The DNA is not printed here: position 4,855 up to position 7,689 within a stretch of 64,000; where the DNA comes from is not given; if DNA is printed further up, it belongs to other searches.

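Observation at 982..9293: Translationally coupled HTH / Ser-Thr kinase / membrane GTPase / membrane-partner operon with no named-system match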

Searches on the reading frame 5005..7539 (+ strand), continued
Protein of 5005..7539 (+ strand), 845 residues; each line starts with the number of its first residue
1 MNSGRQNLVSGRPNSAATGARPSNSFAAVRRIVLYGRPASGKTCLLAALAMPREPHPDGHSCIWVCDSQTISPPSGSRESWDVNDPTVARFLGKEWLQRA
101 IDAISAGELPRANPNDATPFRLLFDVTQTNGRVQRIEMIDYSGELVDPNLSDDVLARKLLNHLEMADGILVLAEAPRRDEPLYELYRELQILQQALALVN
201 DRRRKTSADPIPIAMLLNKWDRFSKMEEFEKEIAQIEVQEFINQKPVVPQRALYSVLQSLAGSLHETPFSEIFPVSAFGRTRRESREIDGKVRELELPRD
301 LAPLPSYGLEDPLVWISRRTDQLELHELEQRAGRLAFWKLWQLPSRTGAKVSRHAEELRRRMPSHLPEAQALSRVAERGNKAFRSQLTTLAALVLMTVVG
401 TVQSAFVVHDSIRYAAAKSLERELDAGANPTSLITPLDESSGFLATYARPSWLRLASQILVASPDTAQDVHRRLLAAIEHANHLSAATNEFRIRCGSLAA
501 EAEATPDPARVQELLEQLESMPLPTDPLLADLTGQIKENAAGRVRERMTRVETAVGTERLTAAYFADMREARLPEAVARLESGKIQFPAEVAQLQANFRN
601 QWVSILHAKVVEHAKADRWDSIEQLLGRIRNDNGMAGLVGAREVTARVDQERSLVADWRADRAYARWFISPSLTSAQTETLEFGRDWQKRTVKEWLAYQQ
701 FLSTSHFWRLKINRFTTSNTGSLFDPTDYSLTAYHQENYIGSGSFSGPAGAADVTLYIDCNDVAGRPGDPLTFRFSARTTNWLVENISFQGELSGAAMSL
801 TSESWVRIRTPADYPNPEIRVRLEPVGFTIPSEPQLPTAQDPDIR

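Call 24: find_related_loci(query=A1, collection=genome_contigs, flank=8000)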
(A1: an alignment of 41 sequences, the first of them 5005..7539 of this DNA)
Query A1 (845 aa) in genome_contigs; peptide patterns used: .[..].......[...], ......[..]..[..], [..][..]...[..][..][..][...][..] (x = any residue, [..] = any of these).
156 stretches matched a pattern; 76 encode a relative of the query (tblastn E <= 1e-3); 76 distinct loci.
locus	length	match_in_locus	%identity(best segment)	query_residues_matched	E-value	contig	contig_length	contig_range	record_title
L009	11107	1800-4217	29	29-837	2e-110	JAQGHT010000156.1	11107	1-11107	MAG: Planctomycetaceae bacterium isolate RYN_440 scaffold_2674880, whole genome shotgun sequence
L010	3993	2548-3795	35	24-454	2e-71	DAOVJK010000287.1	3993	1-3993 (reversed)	MAG TPA_asm: Pseudomonadota bacterium isolate CSMAG_1391 CSMAG_1391_k141_1949415_length_3993_cov_16.0104, whole genome s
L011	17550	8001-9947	29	31-644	8e-74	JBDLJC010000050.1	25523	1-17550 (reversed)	MAG: Thermodesulfobacteriota bacterium isolate MAG073 MAG073_50, whole genome shotgun sequence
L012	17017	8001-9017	40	22-358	2e-69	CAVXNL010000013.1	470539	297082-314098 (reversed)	MAG: uncultured Planctomycetaceae bacterium isolate MFD00731.bin.2.216 genome assembly, contig: contig_60149, whole geno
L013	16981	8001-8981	41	29-364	3e-67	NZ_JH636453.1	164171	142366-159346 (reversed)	Zavarzinella formosa DSM 19928 Scaffold15, whole genome shotgun sequence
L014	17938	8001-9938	30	31-641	7e-68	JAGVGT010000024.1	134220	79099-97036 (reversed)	MAG: Deltaproteobacteria bacterium isolate DeMMO2_17 c_000000053653, whole genome shotgun sequence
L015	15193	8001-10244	30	29-757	1e-62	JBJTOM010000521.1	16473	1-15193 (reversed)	MAG: Planctomycetota bacterium isolate samp_4449_VAMB_680 samp_4449_728431, whole genome shotgun sequence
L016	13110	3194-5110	30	13-618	3e-62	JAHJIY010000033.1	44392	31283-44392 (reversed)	MAG: Proteobacteria bacterium isolate Modern_marine_rock_biofilm.mb.12 Modern_marine_rock.mb.12_k141_248231, whole genom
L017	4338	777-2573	31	29-610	3e-61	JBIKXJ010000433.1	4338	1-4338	MAG: Planctomycetaceae bacterium isolate ME2015-09-22_3300037508_group6_bin91 Rohwer_bin1756_scaffold_35340_c1, whole ge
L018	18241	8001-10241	28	29-755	3e-60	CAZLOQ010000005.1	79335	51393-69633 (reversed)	MAG TPA_asm: uncultured Chitinophaga sp. isolate binchicken_co340_49 genome assembly, contig: NODE_153_length_79335_cov_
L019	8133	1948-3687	28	29-655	8e-59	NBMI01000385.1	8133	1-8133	MAG: Candidatus Parabeggiatoa sp. nov. 2 isolate 4572_84 ex4572_84_scaffold_44179, whole genome shotgun sequence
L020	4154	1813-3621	28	29-628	4e-59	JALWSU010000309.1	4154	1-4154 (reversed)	MAG: Thiotrichaceae bacterium isolate M2_metabat2_scaf2bin.101 M2_NODE_43125_length_4154_cov_2.535634, whole genome shot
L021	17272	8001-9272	32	29-480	2e-57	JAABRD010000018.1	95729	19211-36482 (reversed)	MAG: Thiotrichaceae bacterium isolate S06.Bin195 NODE_18_length_95729_cov_6.35293, whole genome shotgun sequence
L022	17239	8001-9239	33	29-479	6e-57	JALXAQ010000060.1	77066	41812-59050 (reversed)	MAG: Thiotrichaceae bacterium isolate T2_metabat2_scaf2bin.004 T2_NODE_149_length_77066_cov_3.369462, whole genome shotg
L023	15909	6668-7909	32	29-465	3e-56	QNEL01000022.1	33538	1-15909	MAG: Candidatus Parabeggiatoa sp. nov. 3 isolate B5_G6 B5_Guay6_scaffold_00279, whole genome shotgun sequence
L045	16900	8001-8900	37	29-343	4e-49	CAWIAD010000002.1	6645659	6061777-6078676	MAG: uncultured Planctomycetaceae bacterium isolate MFD09495.bin.1.18 genome assembly, contig: contig_777, whole genome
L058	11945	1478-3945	31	1-474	5e-46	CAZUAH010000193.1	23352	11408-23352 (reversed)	MAG TPA_asm: uncultured Pirellulaceae bacterium isolate SRP077602_co5_269 genome assembly, contig: NODE_10809_length_233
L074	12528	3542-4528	31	31-332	7e-30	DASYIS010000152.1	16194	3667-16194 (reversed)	MAG TPA_asm: Chthoniobacteraceae bacterium isolate SMAG_U4275 k141_3110147, whole genome shotgun sequence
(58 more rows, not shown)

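Call 44: search_solved_structures(query=A1, max_evalue=10)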
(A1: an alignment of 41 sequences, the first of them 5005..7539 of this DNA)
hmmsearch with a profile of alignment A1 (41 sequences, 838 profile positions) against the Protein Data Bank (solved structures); distinct sequences matched with E-value up to 10: 15.
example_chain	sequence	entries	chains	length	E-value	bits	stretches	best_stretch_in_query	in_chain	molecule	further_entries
7mwq_B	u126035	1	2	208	0.037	15.6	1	435-579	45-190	LHD29B53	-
8rc5_1A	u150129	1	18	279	0.13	13.8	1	6-31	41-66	ORF016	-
2x5h_A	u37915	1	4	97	0.14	13.7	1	500-573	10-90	ORF 131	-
2x5g_A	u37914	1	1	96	0.16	13.5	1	500-573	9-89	ORF 131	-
7mwr_A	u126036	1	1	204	0.22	13.1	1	432-551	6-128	LHD101A54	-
5an9_A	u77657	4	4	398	0.26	12.8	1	652-758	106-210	60S RIBOSOMAL PROTEIN L3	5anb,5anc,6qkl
7am2_BU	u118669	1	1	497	0.34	12.4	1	8-30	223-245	GTPase Der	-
2lse_A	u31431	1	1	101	0.38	12.2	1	514-584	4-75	Four Helix Bundle Protein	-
2x5t_A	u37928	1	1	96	0.4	12.2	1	500-573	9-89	ORF 131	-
2dnx_A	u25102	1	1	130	0.42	12.1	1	473-562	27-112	Syntaxin-12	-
7mwq_A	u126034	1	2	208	0.47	11.9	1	439-579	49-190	LHD29A53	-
5h78_A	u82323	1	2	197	0.51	11.8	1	460-617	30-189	cAMP-dependent protein kinase type II-alpha regulatory subunit,DHR14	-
9bs0_W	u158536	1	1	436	1.3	10.5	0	193-222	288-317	GTPase Der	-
6xns_A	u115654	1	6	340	1.3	10.4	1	424-639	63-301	C3_crown-05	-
5cwk_A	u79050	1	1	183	2.2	9.7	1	432-579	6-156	Designed helical repeat protein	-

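Call 45: search_protein_families(library=pfam, alignment_id=A1, max_evalue=0.1)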
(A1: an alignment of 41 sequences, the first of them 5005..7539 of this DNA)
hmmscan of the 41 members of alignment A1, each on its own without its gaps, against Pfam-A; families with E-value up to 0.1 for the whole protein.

A. member 1, window:5005-7539:+ (845 aa): 2 families
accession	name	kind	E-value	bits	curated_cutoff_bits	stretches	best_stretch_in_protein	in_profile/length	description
PF19975.5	DO-GTPase1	-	0.0018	18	27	0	121-177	63-119/271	Double-GTPase 1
PF19993.5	DO-GTPase2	-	0.002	18.3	27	0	123-232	77-179/226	Double-GTPase 2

B. families by the number of members that match (of 41 scanned): 25 families
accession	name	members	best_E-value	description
PF19975.5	DO-GTPase1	25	3.5e-06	Double-GTPase 1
PF19993.5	DO-GTPase2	23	4.4e-05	Double-GTPase 2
PF13521.12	AAA_28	5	0.017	AAA domain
PF00005.33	ABC_tran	3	0.0013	ABC transporter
PF13479.12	AAA_24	3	0.0052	AAA domain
PF01926.29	MMR_HSR1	3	0.047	50S ribosome-binding GTPase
PF25201.1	nSTAND6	2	0.00081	Novel STAND NTPase 6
PF24036.1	DUF7345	2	0.0069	Domain of unknown function (DUF7345)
PF20174.4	DUF6540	2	0.025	Family of unknown function (DUF6540)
PF19360.4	TadB_TadC_N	2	0.026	TadB/TadC N-terminal domain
PF00009.33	GTP_EFTU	1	0.0021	Elongation factor Tu GTP binding domain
PF22242.1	6PGD_like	1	0.0051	6-phosphogluconate dehydrogenase C-terminal domain-like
PF00503.26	G-alpha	1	0.0072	G-protein alpha subunit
PF14331.11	IcmF-related_N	1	0.0079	IcmF-related N-terminal domain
PF14694.11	LINES_N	1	0.011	Lines N-terminus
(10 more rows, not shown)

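Call 48: predict_structure(alignment_id=A1)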
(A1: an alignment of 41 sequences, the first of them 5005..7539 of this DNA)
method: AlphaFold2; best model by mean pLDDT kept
length: 845 residues; sequences in the alignment: 41
mean_pLDDT: 87.7   pTM: 0.55
mean pLDDT of the five models: 87.7, 86.5, 86.3, 85.3, 84.6
residues with pLDDT >= 90: 534; 70-90: 242; 50-70: 44; < 50: 25
segments of 3 or more residues with pLDDT < 50: 1-25
pLDDT, mean of each block of 10 residues (from residue 1): 36 41 58 89 95 94 92 92 92 95 94 81 96 94 69 82 91 90 85 88 89 97 90 94 92 95 96 96 89 90 93 97 96 96 96 96 94 97 97 95 94 92 84 85 91 91 91 85 68 72 67 79 68 72 71 75 88 91 85 90 93 91 93 90 92 92 92 92 93 93 94 92 84 95 90 92 94 94 84 94 92 87 93 89 72
secondary structure, 60 per line:
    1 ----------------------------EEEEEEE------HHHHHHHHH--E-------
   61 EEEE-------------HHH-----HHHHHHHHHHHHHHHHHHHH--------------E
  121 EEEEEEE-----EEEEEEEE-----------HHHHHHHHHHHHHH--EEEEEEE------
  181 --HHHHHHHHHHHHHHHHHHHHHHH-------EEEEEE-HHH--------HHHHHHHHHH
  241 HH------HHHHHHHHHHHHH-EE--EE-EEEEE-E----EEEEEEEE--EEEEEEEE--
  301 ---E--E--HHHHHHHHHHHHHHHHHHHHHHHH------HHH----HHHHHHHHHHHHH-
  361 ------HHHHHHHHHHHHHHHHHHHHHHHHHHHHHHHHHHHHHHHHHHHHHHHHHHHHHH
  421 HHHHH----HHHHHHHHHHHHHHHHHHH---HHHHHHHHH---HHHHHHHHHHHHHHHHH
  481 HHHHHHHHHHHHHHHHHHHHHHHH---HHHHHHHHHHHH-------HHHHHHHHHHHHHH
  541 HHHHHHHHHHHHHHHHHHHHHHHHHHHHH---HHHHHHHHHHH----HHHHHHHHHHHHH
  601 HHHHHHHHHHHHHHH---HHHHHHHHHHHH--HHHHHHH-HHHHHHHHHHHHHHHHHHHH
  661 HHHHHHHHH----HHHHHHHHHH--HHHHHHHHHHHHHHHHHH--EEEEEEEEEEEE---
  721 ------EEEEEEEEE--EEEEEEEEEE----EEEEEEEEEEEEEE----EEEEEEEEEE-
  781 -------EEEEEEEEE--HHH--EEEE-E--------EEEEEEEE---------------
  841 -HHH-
elements in order (helices of 4 or more, strands of 3 or more residues): E29-35 H42-50 E61-64 H86-105 E120-127 E133-140 H152-165 E168-174 H183-205 E213-218 H231-242 H249-261 E270-274 E281-288 E291-298 H310-333 H347-359 H367-425 H430-448 H452-460 H464-504 H508-519 H527-569 H573-583 H588-615 H619-630 H633-639 H641-669 H674-683 H686-703 E706-717 E727-735 E738-747 E752-765 E770-779 E788-796 E804-807 E818-825

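Call 50: fold_search(model_id=the predicted structure, library=pdb)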
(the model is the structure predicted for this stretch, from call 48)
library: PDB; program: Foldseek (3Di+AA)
matches with E <= 10: 1156; with E <= 0.001: 10
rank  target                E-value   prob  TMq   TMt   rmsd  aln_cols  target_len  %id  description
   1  5ca8                  5.8e-05  1.00  0.16  0.20  21.8       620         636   11  Structures of the yeast dynamin-like GTPase Sey1p in complex with GDP (released 2015-09-16)
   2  7e5a_B                1.3e-04  1.00  0.15  0.25  20.6       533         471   11  interferon-inducible anti-viral protein R356A (released 2021-05-05)
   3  4xoh_C                4.8e-04  1.00  0.10  0.27   6.0       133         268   10  Mechanistic insights into anchorage of the contractile ring from yeast to humans (released 2015-07-15)
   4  3qaq                  5.0e-04  1.00  0.11  0.11  11.9       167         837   10  Crystal structure of PI3K-gamma in complex with triazine-benzimidazole 1 (released 2011-03-30)
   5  7m1s                  5.0e-04  1.00  0.19  0.25  29.8       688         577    9  Crystal structure of human guanylate-binding protein 2 (hGBP2) K51A mutant (released 2022-04-27)
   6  4fjz                  5.7e-04  1.00  0.10  0.11  11.3       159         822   11  Crystal structure of PI3K-gamma in complex with pyrrolo-pyridine inhibitor 63 (released 2012-10-24)
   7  2nq3                  6.3e-04  1.00  0.12  0.60   5.2       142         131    8  Crystal structure of the C2 Domain of Human Itchy Homolog E3 Ubiquitin Protein Ligase (released 2006-11-14)
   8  1rlw                  7.5e-04  1.00  0.11  0.49   6.1       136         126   13  CALCIUM-PHOSPHOLIPID BINDING DOMAIN FROM CYTOSOLIC PHOSPHOLIPASE A2 (released 1998-02-25)
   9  2nsq                  8.6e-04  1.00  0.11  0.48   5.3       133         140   10  Crystal structure of the C2 domain of the human E3 ubiquitin-protein ligase NEDD4-like protein (released 2006-12-19)
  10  7as6                  8.6e-04  1.00  0.11  0.51   6.2       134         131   14  2.0 angstrom structure of plant Extended Synaptotagmin 1, C2A domain (released 2021-08-18)
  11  1cjy_A                1.0e-03  1.00  0.11  0.14   5.5       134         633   12  HUMAN CYTOSOLIC PHOSPHOLIPASE A2 (released 2000-04-20)
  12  9bky_B                1.0e-03  1.00  0.11  0.50   6.1       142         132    6  Crystal structure of a C2 domain from Trichomonas vaginalis (sulfate bound) (released 2024-05-08)
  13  6iej_A                1.1e-03  1.00  0.10  0.42   6.6       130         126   15  The C2 domain of cytosolic phospholipase A2 alpha bound to phosphatidylcholine (released 2019-05-22)
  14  9zk4_B                1.2e-03  1.00  0.11  0.51   5.8       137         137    7  Crystal structure of a malonate bound C2 domain containing protein from Trichomonas vaginalis (P21 form) (released 2025-12-17)
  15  1f5n                  1.2e-03  0.98  0.17  0.23  29.9       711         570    8  HUMAN GUANYLATE BINDING PROTEIN-1 IN COMPLEX WITH THE GTP ANALOGUE, GMPPNP. (released 2000-09-27)
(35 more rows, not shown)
